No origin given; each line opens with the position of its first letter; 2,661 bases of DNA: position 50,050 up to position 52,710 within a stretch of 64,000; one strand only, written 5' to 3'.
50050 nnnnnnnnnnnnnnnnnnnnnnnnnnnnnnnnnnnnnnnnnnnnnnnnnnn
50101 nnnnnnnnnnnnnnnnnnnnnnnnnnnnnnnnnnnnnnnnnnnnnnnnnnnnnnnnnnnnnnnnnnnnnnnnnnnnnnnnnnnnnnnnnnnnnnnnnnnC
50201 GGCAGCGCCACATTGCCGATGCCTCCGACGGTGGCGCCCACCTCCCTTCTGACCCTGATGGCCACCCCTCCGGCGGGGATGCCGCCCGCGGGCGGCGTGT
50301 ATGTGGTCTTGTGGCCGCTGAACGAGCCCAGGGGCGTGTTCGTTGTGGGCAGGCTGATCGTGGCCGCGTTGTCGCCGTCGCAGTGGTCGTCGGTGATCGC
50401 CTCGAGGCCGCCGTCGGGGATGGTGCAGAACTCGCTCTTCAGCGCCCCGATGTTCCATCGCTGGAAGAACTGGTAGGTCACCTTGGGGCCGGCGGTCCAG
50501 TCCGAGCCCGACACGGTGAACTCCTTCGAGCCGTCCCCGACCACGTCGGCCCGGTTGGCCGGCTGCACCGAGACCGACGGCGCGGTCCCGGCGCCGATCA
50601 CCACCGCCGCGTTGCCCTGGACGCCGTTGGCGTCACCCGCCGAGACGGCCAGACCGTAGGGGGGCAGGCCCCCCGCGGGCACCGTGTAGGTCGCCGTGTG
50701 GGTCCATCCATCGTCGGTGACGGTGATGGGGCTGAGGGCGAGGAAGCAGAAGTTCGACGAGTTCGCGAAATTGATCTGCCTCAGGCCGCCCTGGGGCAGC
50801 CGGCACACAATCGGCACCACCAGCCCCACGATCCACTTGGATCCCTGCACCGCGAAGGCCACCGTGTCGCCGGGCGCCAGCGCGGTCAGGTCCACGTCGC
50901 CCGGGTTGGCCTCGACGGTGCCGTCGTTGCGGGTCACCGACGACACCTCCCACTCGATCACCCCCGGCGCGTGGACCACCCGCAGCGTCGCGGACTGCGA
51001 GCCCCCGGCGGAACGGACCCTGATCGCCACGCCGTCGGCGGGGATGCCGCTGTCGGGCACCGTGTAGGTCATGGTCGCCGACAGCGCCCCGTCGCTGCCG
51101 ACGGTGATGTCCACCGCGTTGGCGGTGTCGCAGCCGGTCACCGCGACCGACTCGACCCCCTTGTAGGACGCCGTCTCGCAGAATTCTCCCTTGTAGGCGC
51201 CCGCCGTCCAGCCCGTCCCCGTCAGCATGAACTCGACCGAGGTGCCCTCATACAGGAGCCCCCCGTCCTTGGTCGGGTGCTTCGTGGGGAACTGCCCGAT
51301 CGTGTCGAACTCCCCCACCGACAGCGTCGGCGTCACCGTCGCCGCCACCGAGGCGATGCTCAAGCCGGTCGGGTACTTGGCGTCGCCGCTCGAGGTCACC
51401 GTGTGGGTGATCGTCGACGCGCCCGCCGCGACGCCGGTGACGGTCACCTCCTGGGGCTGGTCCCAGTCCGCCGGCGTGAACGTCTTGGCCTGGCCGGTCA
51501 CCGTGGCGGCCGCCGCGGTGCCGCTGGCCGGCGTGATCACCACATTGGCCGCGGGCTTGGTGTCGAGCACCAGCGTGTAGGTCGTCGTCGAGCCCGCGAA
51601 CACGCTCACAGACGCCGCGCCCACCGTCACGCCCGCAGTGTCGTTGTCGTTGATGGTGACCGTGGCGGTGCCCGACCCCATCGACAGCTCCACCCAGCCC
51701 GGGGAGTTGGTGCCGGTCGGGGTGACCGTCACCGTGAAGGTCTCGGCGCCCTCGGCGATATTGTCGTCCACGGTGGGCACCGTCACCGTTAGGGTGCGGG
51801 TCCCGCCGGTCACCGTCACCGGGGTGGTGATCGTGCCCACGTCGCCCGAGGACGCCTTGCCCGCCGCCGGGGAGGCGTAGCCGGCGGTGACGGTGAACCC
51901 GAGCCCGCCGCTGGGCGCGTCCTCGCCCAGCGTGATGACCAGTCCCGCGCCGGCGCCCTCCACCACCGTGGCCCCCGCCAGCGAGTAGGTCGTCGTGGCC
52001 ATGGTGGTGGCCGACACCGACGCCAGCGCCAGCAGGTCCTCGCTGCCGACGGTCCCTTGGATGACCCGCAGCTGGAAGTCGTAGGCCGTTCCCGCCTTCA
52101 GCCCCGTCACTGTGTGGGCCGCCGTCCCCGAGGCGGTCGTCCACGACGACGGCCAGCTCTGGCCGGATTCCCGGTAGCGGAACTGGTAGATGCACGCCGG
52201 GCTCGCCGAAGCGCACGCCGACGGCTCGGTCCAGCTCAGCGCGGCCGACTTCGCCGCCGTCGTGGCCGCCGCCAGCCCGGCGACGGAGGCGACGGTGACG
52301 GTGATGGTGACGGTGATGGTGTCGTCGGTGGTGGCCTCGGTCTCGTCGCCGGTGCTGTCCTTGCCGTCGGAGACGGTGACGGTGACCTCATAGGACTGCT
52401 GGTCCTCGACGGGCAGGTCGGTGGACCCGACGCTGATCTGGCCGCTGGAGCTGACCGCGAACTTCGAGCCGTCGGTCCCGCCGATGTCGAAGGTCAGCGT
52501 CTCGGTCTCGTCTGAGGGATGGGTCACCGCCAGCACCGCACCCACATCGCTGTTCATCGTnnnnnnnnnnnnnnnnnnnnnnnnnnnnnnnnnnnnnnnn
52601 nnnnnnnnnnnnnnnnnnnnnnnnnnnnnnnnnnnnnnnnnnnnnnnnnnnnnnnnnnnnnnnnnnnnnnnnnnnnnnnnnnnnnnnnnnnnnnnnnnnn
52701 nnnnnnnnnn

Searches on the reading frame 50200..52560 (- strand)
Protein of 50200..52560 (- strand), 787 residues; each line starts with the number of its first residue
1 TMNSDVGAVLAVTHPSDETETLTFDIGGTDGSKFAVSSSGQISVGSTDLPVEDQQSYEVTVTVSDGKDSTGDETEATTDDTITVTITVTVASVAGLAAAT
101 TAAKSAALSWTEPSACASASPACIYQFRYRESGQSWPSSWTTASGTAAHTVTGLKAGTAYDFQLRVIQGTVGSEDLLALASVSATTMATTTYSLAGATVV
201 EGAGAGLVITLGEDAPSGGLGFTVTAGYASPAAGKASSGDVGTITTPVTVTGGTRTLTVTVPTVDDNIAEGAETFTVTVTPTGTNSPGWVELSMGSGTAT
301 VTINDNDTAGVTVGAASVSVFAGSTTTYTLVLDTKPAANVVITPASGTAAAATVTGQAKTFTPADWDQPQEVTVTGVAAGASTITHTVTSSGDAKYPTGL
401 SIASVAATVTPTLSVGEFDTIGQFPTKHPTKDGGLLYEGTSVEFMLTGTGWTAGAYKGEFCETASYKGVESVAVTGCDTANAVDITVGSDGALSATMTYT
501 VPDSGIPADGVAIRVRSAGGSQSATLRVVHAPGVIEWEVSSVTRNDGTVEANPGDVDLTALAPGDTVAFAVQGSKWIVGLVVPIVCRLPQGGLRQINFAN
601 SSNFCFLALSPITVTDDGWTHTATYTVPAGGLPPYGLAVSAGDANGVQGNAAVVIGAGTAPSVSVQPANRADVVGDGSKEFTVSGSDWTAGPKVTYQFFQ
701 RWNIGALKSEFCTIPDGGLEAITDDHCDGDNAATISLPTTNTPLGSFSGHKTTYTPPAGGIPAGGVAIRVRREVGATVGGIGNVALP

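Call 70: search_protein_families(library=pfam, proteins=[window:50200-52560:-], max_evalue=0.01)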
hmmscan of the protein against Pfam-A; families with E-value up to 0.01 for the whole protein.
window:50200-52560:- (787 aa): 3 families
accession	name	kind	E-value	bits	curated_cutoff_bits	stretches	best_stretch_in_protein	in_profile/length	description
PF00041.27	fn3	-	1.6e-07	31.9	25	1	95-170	5-72/84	Fibronectin type III domain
PF03160.20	Calx-beta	-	4.9e-05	23.8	27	1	253-307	68-119/119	Calx-beta domain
PF00028.23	Cadherin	-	8.9e-05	23.3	28.8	1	9-88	18-92/93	Cadherin domain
